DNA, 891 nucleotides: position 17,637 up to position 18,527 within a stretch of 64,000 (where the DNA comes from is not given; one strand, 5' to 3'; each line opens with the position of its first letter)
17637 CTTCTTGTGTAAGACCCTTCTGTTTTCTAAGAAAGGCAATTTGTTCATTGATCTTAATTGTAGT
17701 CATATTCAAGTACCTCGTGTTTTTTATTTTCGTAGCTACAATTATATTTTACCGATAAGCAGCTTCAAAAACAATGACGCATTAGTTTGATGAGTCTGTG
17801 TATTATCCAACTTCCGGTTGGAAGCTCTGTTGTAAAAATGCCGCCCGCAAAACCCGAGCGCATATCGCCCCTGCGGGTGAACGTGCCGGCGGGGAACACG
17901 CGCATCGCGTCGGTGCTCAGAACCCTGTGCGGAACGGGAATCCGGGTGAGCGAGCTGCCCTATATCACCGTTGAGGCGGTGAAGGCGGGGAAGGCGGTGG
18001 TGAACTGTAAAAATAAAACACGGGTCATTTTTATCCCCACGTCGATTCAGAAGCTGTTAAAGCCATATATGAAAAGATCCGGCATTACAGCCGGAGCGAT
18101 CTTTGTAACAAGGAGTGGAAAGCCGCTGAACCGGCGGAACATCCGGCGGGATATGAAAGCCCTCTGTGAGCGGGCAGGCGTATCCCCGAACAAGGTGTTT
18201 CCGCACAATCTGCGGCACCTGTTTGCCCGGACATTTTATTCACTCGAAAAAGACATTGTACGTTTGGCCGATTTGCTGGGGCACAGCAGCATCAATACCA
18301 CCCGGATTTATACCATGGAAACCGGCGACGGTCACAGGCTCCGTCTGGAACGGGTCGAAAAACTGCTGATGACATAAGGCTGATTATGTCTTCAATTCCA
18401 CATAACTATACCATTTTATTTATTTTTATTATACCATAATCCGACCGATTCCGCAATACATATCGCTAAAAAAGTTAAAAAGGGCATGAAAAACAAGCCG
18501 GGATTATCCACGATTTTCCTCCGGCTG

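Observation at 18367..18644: Candidate invertible promoter: 21-bp perfect inverted repeats enclosing a promoter-plus-terminator cassette next to a tyrosine recombinase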

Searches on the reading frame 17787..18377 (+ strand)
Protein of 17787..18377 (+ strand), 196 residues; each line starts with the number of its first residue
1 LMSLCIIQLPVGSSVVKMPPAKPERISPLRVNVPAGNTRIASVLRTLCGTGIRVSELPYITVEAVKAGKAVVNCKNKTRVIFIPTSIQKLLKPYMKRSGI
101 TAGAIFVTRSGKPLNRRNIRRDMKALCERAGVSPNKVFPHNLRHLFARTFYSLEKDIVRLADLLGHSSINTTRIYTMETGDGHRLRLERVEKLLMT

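Call 7: search_protein_families(library=pfam, proteins=[window:17787-18377:+], max_evalue=0.01)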
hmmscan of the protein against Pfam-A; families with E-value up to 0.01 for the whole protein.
window:17787-18377:+ (196 aa): 1 family
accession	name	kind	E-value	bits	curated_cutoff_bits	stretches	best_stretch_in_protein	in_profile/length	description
PF00589.27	Phage_integrase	-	1.4e-24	87.3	27.1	1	37-177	21-167/172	Phage integrase family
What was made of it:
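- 17867..18377 (+): Remnant of a tyrosine recombinase gene, catalytic domain only. The ORF as called runs 17790-18377 (195 aa). Its first ~26 codons (17790-17866) lie upstream of the DNA homology, and family-like protein sequence starts about codon 34 (AGNTR). PF00589 only, E = 1.4e-24, with no PF02899 (call 7).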

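Call 9: find_homologous_proteins(query=window:17838-18374:+, max_evalue=0.00001)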
Query window:17838-18374:+ (179 aa): 8000 proteins with E <= 0.00001 among 8000 candidates; the best 120 are listed.
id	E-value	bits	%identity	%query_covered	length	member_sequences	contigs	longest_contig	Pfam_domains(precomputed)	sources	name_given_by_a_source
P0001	6.3e-112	389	100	100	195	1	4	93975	PF00589.28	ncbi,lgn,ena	-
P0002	4.1e-91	321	89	93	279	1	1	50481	PF00589.28,PF02899.24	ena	-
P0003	4.4e-91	321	88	93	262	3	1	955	PF00589.28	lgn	-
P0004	5.2e-91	321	88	93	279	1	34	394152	PF00589.28,PF02899.24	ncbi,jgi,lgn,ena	-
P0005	1.6e-90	319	88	91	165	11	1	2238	PF00589.28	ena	-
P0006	3.2e-90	318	88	91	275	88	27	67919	PF00589.28,PF02899.24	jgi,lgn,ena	-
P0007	4.9e-90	318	87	93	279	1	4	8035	PF00589.28,PF02899.24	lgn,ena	-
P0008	5.9e-89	314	87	91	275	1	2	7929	PF00589.28,PF02899.24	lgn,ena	-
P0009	1.7e-88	313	87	91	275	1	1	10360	PF00589.28,PF02899.24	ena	-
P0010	2.4e-88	312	87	91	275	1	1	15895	PF00589.28,PF02899.24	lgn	-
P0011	2.0e-87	309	88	91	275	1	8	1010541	PF00589.28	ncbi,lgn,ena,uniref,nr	ncbi:integrase [Hydrogeniiclostridium mannosilyticum]|uniref:Integrase n=1 Tax=Hydrogeniiclostridium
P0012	2.1e-87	309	86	91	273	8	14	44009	PF00589.28,PF02899.24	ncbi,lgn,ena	-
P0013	5.7e-87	308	85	91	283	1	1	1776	PF13495.13,PF00589.28,PF02899.24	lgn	-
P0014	6.5e-87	308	85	91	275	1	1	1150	PF13495.13,PF00589.28,PF02899.24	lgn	-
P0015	9.2e-87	307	86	91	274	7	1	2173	PF00589.28,PF02899.24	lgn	-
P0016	1.4e-86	307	86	91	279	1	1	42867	PF00589.28,PF02899.24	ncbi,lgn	-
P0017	4.3e-86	305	87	91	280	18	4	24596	PF00589.28,PF02899.24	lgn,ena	-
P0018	4.4e-86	305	84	91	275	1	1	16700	PF13495.13,PF00589.28,PF02899.24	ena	-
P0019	8.5e-86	304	85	91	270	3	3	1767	PF00589.28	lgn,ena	-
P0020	8.6e-86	304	85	91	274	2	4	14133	PF00589.28,PF02899.24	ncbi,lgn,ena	-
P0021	2.0e-85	303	84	91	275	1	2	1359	PF00589.28,PF02899.24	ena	-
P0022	4.0e-85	302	86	91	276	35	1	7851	PF00589.28,PF02899.24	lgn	-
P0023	5.3e-85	301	83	91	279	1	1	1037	PF00589.28,PF02899.24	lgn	-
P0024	6.2e-85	301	85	91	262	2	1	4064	PF00589.28,PF02899.24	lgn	-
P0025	7.0e-85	301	84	90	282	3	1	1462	PF00589.28,PF02899.24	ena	-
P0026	8.5e-85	301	84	91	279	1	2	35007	PF00589.28,PF02899.24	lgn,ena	-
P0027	1.7e-84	300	85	91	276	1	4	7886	PF00589.28,PF02899.24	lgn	-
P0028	3.1e-84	299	83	91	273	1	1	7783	PF13495.13,PF00589.28,PF02899.24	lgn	-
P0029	3.2e-84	299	84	91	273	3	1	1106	PF00589.28,PF02899.24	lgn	-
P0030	5.6e-84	298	84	90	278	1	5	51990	PF00589.28,PF02899.24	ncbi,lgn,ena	-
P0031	5.6e-84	298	84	90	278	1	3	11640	PF00589.28,PF02899.24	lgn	-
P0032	5.7e-84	298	84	90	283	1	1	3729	PF00589.28,PF02899.24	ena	-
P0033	9.6e-84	297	85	91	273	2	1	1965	PF13495.13,PF00589.28,PF02899.24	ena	-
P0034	1.2e-83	297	85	91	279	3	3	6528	PF00589.28,PF02899.24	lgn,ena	-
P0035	1.6e-83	297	87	86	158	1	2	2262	PF00589.28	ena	-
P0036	2.0e-83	296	82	91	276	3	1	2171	PF00589.28,PF02899.24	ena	-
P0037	2.2e-83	296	82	91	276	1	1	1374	PF00589.28,PF02899.24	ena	-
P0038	2.4e-83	296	82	91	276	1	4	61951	PF00589.28,PF02899.24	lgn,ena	-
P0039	2.9e-83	296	82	91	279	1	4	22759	PF13495.13,PF00589.28,PF02899.24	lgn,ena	-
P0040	7.5e-83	294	83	90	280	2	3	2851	PF00589.28,PF02899.24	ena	-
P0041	7.7e-83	294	80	93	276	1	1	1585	PF00589.28,PF02899.24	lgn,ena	-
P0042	1.2e-82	294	82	91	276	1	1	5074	PF00589.28,PF02899.24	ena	-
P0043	1.2e-82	294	82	91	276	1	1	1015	PF00589.28,PF02899.24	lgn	-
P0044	2.4e-82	293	82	91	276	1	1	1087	PF00589.28,PF02899.24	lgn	-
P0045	4.0e-82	292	81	93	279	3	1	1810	PF00589.28,PF02899.24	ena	-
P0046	4.6e-82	292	80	91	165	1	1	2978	PF00589.28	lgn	-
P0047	5.4e-82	292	81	91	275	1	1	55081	PF00589.28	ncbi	-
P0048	6.4e-82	291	82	91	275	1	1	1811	PF00589.28,PF02899.24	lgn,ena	-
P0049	7.0e-82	291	82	91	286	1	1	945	PF00589.28,PF02899.24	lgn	-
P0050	1.1e-81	291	81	91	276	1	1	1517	PF00589.28,PF02899.24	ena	-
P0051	1.5e-81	290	81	91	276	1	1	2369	PF00589.28,PF02899.24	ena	-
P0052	2.7e-81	289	81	91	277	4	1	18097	PF00589.28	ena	-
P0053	7.0e-81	288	81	91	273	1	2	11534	PF00589.28,PF02899.24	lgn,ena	-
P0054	1.1e-80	287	81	91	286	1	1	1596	PF00589.28,PF02899.24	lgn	-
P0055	2.0e-80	287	80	91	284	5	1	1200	PF00589.28,PF02899.24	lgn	-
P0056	4.4e-80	285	80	91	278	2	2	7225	PF00589.28,PF02899.24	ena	-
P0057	5.3e-80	285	82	91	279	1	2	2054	PF00589.28,PF02899.24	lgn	-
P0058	7.3e-80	285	79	91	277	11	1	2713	PF00589.28,PF02899.24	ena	-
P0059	8.6e-80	284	81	91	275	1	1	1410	PF00589.28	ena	-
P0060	9.0e-80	284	80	91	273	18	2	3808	PF00589.28,PF02899.24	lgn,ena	-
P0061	1.4e-79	284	80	91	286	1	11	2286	PF00589.28,PF02899.24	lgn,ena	-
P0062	1.4e-79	284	80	91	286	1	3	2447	PF00589.28,PF02899.24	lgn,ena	-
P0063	1.6e-79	284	80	91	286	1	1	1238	PF00589.28,PF02899.24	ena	-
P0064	2.0e-79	283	80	91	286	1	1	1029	PF00589.28,PF02899.24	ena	-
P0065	9.9e-79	281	80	91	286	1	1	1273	PF00589.28,PF02899.24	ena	-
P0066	1.8e-78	280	80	91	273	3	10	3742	PF00589.28,PF02899.24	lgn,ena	-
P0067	2.1e-78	280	77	93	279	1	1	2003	PF00589.28,PF02899.24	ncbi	-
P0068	7.2e-78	278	77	93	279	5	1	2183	PF00589.28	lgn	-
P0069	7.5e-78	278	79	91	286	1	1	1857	PF00589.28,PF02899.24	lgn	-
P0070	7.6e-78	278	78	90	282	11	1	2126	PF00589.28,PF02899.24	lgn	-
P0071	1.1e-77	278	79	91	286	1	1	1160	PF00589.28,PF02899.24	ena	-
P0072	1.1e-77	278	79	91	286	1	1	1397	PF00589.28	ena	-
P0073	1.4e-77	277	77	91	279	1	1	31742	PF00589.28,PF02899.24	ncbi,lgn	-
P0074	1.4e-77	277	79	91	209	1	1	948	PF00589.28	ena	-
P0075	1.7e-77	277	79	91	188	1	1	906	PF00589.28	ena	-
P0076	3.8e-77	276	74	93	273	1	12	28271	PF00589.28,PF02899.24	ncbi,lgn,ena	-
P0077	4.4e-77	276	78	88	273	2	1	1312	PF00589.28,PF02899.24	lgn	-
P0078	5.4e-77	275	79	91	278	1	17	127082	PF00589.28,PF02899.24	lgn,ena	-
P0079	7.4e-77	275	78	91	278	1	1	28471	PF00589.28,PF02899.24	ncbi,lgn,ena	-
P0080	7.4e-77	275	78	91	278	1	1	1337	PF00589.28,PF02899.24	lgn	-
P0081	1.0e-76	274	77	91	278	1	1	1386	PF00589.28,PF02899.24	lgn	-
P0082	1.1e-76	274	77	91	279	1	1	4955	PF00589.28,PF02899.24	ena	-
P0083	2.4e-76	273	76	91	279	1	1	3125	PF00589.28,PF02899.24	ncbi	-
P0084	3.6e-76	273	78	89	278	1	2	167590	PF00589.28,PF02899.24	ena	-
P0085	5.9e-76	272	77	91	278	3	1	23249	PF00589.28,PF02899.24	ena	-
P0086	8.2e-76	272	72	98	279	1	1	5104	PF13495.13,PF00589.28,PF02899.24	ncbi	-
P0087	1.3e-75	271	76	90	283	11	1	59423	PF00589.28,PF02899.24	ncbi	-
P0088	1.6e-75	271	75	91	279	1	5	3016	PF00589.28,PF02899.24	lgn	-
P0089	2.1e-75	270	74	91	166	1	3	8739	PF00589.28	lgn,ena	-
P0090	2.3e-75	270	76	90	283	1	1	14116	PF00589.28,PF02899.24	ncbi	-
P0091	2.7e-75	270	76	91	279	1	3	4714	PF00589.28,PF02899.24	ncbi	-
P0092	3.0e-75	270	77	91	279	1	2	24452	PF00589.28,PF02899.24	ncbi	-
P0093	5.0e-75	269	74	93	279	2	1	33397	PF13495.13,PF00589.28,PF02899.24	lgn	-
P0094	6.1e-75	269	73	98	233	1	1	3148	PF00589.28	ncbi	-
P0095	6.8e-75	269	74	91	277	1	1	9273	PF00589.28,PF02899.24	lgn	-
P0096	6.8e-75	269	74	91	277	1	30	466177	PF00589.28,PF02899.24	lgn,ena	-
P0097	1.0e-74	268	73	93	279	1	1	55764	PF00589.28,PF02899.24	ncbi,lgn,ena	-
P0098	1.0e-74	268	74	91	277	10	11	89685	PF00589.28,PF02899.24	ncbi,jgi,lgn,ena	-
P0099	2.3e-74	267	75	91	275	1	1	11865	PF00589.28,PF02899.24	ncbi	-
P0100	3.0e-74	266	71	93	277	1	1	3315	PF00589.28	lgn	-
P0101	3.4e-74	266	75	91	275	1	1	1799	PF00589.28,PF02899.24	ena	-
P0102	3.7e-74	266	76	87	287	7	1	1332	PF00589.28,PF02899.24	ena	-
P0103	4.1e-74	266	70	99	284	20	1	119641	PF00589.28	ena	-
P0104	4.2e-74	266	73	91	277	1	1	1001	PF00589.28,PF02899.24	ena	-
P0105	4.6e-74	266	74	91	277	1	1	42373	PF00589.28,PF02899.24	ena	-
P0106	6.3e-74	265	74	91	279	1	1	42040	PF13495.13,PF00589.28,PF02899.24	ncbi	-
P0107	7.4e-74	265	71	91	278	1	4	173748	PF00589.28,PF02899.24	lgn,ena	-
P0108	7.6e-74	265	75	91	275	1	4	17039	PF00589.28,PF02899.24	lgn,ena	-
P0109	7.8e-74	265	75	91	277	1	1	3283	PF00589.28,PF02899.24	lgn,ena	-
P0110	8.1e-74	265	73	93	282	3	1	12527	PF13495.13,PF00589.28,PF02899.24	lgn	-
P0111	9.1e-74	265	74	89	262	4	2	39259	PF00589.28,PF02899.24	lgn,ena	-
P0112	9.2e-74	265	75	91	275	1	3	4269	PF00589.28,PF02899.24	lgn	-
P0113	9.6e-74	265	73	91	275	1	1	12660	PF00589.28,PF02899.24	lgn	-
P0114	1.0e-73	265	74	89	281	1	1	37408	PF00589.28,PF02899.24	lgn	-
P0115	1.2e-73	265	75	88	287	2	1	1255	PF00589.28,PF02899.24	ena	-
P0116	1.7e-73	264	74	91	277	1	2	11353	PF00589.28,PF02899.24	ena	-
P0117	1.8e-73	264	73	90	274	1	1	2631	PF00589.28,PF02899.24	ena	-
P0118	1.9e-73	264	75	89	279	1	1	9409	PF00589.28,PF02899.24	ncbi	-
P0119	2.6e-73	263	74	90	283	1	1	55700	PF00589.28,PF02899.24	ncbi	-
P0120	2.7e-73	263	71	93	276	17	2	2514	PF00589.28,PF02899.24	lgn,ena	-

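Call 10: find_encoding_contigs(protein=P0001, flank=6000, max_places=10)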
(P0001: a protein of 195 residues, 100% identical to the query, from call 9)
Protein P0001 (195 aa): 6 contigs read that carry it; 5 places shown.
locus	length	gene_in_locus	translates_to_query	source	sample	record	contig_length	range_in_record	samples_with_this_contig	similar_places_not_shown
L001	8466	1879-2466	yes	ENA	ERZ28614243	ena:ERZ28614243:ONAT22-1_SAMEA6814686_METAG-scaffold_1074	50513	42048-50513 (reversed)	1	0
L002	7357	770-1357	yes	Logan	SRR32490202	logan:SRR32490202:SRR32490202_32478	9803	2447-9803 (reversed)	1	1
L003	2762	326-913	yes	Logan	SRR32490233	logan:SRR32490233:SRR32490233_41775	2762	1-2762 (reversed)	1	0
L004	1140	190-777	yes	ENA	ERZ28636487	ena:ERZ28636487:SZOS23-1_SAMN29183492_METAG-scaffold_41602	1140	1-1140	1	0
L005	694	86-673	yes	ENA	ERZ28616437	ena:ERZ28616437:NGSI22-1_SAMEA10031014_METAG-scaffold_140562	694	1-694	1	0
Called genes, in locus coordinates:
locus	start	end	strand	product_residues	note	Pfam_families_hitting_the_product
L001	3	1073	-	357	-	?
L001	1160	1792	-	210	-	PF12844:HTH_19 (weak), PF01381:HTH_3, PF13560:HTH_31 (weak)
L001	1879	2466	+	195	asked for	PF00589:Phage_integrase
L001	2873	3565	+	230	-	PF12389:Peptidase_M73 (weak)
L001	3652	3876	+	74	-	-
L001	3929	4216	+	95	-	-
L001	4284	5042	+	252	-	PF00005:ABC_tran, PF01078:Mg_chelatase (faint), PF13304:AAA_21 (faint), PF02463:SMC_N (weak)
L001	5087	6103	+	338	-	PF02687:FtsX (weak)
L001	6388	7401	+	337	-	-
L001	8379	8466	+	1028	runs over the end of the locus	PF01547:SBP_bac_1, PF13416:SBP_bac_8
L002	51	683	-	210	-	PF12844:HTH_19 (weak), PF01381:HTH_3, PF13560:HTH_31 (weak)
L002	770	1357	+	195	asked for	PF00589:Phage_integrase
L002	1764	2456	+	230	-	PF12389:Peptidase_M73 (weak)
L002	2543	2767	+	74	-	-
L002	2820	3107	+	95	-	-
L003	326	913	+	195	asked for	PF00589:Phage_integrase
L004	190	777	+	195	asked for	PF00589:Phage_integrase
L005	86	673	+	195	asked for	PF00589:Phage_integrase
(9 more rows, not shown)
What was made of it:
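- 17867..18377 (+): The identical protein P0001 occurs in 5 other contigs (call 10).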

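Call 12: find_encoding_contigs(protein=P0004, flank=5000, max_places=10)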
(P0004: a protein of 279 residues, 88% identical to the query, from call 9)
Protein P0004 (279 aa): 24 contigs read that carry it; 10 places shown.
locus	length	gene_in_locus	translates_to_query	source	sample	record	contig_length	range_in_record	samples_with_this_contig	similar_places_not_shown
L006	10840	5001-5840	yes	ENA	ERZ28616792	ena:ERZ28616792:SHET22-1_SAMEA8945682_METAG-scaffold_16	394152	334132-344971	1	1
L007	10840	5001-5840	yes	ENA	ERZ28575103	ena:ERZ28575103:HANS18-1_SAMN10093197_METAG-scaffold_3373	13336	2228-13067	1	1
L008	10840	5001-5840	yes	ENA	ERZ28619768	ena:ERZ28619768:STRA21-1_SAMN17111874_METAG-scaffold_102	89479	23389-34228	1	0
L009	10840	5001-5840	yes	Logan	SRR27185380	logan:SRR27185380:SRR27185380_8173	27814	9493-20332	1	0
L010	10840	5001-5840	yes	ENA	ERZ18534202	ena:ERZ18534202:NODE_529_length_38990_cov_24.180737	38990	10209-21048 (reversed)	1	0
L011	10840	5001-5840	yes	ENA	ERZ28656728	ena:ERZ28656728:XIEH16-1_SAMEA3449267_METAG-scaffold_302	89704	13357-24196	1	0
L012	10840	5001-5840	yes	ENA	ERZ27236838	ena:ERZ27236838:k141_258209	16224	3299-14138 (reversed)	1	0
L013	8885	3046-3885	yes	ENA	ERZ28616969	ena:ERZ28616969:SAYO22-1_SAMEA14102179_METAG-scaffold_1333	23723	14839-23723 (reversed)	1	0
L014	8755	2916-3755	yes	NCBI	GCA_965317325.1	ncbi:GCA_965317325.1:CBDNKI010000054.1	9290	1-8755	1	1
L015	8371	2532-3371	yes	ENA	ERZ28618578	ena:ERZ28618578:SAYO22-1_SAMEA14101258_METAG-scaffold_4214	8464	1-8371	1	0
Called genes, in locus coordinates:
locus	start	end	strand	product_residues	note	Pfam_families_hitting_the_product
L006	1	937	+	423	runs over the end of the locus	PF08245:Mur_ligase_M (weak), PF02875:Mur_ligase_C, PF27239:FOL3_C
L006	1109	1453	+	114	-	PF01740:STAS, PF13466:STAS_2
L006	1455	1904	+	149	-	PF13581:HATPase_c_2, PF02518:HATPase_c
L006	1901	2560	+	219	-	PF04542:Sigma70_r2, PF04539:Sigma70_r3 (weak), PF13384:HTH_23 (faint), PF08281:Sigma70_r4_2 (weak), PF04545:Sigma70_r4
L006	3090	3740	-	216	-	PF10263:SprT-like (weak)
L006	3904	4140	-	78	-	-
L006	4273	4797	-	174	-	-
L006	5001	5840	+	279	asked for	PF02899:Phage_int_SAM_1 (weak), PF00589:Phage_integrase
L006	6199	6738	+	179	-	PF10502:Peptidase_S26 (weak)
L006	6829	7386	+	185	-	PF12389:Peptidase_M73 (weak)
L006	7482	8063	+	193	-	PF12389:Peptidase_M73 (weak)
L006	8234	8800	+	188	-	-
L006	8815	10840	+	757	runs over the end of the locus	PF00092:VWA, PF13519:VWA_2 (weak)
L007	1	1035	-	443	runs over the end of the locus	PF01276:OKR_DC_1, PF00155:Aminotran_1_2, PF01041:DegT_DnrJ_EryC1, PF01053:Cys_Met_Meta_PP, PF01212:Beta_elim_lyase, PF05889:SepSecS (weak), PF00266:Aminotran_5, PF03711:OKR_DC_1_C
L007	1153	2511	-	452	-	PF01235:Na_Ala_symp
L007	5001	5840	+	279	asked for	PF02899:Phage_int_SAM_1 (weak), PF00589:Phage_integrase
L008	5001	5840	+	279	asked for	PF02899:Phage_int_SAM_1 (weak), PF00589:Phage_integrase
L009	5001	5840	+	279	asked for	PF02899:Phage_int_SAM_1 (weak), PF00589:Phage_integrase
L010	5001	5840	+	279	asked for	PF02899:Phage_int_SAM_1 (weak), PF00589:Phage_integrase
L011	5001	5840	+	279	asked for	PF02899:Phage_int_SAM_1 (weak), PF00589:Phage_integrase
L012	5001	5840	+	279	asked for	PF02899:Phage_int_SAM_1 (weak), PF00589:Phage_integrase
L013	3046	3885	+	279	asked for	PF02899:Phage_int_SAM_1 (weak), PF00589:Phage_integrase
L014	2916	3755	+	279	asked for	PF02899:Phage_int_SAM_1 (weak), PF00589:Phage_integrase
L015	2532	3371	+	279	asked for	PF02899:Phage_int_SAM_1 (weak), PF00589:Phage_integrase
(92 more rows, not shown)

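Call 13: find_encoding_contigs(protein=P0006, flank=5000, max_places=10)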
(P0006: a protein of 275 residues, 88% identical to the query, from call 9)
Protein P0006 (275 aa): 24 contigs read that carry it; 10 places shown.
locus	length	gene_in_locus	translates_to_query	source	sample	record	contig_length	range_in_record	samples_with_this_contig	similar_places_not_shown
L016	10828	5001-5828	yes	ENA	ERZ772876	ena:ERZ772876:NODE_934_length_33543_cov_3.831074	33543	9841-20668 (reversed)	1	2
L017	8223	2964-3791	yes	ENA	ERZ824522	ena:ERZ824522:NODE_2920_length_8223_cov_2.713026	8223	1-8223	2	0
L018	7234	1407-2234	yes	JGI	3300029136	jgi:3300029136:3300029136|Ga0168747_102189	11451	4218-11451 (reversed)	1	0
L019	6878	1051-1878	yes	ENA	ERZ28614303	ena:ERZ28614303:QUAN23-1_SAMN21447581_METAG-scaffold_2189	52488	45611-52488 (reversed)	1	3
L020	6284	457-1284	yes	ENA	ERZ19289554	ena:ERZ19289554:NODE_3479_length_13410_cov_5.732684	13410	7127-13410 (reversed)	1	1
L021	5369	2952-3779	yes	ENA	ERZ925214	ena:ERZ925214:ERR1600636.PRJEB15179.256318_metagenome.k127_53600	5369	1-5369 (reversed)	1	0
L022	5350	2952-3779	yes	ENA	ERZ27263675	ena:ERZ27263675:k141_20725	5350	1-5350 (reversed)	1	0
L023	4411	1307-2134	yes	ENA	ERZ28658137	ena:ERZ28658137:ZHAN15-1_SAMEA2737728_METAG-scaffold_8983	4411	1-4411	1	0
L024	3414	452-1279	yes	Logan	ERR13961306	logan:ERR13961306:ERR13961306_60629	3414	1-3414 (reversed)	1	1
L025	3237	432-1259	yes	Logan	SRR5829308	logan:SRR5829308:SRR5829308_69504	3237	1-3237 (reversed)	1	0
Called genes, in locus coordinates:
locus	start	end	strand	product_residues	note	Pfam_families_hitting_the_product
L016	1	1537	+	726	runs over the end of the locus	-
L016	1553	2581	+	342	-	-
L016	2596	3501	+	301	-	PF01510:Amidase_2, PF01476:LysM, PF23473:LysM3_LYK4_5 (faint), PF01476:LysM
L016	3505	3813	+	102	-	-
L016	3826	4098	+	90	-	PF04531:Phage_holin_1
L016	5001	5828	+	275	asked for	PF02899:Phage_int_SAM_1, PF00589:Phage_integrase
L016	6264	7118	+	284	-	-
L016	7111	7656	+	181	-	PF12389:Peptidase_M73 (weak)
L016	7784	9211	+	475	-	PF12389:Peptidase_M73 (weak)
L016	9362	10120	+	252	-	-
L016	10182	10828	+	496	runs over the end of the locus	PF12389:Peptidase_M73 (faint)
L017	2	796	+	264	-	?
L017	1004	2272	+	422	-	PF00535:Glycos_transf_2, PF13641:Glyco_tranf_2_3, PF13632:Glyco_trans_2_3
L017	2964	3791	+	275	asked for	PF02899:Phage_int_SAM_1, PF00589:Phage_integrase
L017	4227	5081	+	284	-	-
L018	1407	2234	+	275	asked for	PF02899:Phage_int_SAM_1, PF00589:Phage_integrase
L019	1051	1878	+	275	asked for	PF02899:Phage_int_SAM_1, PF00589:Phage_integrase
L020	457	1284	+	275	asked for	PF02899:Phage_int_SAM_1, PF00589:Phage_integrase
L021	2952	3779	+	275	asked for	PF02899:Phage_int_SAM_1, PF00589:Phage_integrase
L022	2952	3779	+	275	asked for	PF02899:Phage_int_SAM_1, PF00589:Phage_integrase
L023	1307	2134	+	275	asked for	PF02899:Phage_int_SAM_1, PF00589:Phage_integrase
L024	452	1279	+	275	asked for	PF02899:Phage_int_SAM_1, PF00589:Phage_integrase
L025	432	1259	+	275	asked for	PF02899:Phage_int_SAM_1, PF00589:Phage_integrase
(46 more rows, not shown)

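Call 23: list_cluster_members(proteins=[P0001, P0004, P0006, P0011])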
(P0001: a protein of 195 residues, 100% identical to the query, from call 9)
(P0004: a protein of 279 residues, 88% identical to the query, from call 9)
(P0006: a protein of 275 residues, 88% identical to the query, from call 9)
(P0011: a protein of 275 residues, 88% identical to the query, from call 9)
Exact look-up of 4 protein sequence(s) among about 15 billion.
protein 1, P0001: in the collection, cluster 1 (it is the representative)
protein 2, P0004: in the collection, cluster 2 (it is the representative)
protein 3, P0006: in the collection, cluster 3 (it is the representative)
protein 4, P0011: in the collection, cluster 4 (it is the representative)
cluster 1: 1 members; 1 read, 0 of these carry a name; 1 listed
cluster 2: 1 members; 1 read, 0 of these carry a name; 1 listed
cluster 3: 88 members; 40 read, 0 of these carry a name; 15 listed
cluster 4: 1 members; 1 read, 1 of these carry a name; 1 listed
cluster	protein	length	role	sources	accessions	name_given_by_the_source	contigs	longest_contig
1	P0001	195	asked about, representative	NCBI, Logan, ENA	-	-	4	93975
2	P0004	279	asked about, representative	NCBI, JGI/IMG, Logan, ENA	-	-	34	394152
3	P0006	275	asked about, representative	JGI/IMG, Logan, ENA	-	-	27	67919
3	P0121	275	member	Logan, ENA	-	-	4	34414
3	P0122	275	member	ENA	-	-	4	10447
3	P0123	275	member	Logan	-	-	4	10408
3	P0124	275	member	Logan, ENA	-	-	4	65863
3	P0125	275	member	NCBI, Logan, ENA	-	-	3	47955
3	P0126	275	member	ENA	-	-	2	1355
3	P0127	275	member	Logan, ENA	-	-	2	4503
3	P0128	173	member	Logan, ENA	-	-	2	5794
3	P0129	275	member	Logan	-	-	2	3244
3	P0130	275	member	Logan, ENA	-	-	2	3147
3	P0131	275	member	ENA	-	-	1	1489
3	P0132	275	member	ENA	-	-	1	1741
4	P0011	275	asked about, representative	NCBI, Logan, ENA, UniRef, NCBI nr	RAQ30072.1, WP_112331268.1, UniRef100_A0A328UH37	integrase [Hydrogeniiclostridium mannosilyticum] | Integrase n=1 Tax=Hydrogeniiclostridium mannosilyticum TaxID=2764322 ... | tyrosine-type recombinase/integrase [Hydrogeniiclostridium mannosilyticum]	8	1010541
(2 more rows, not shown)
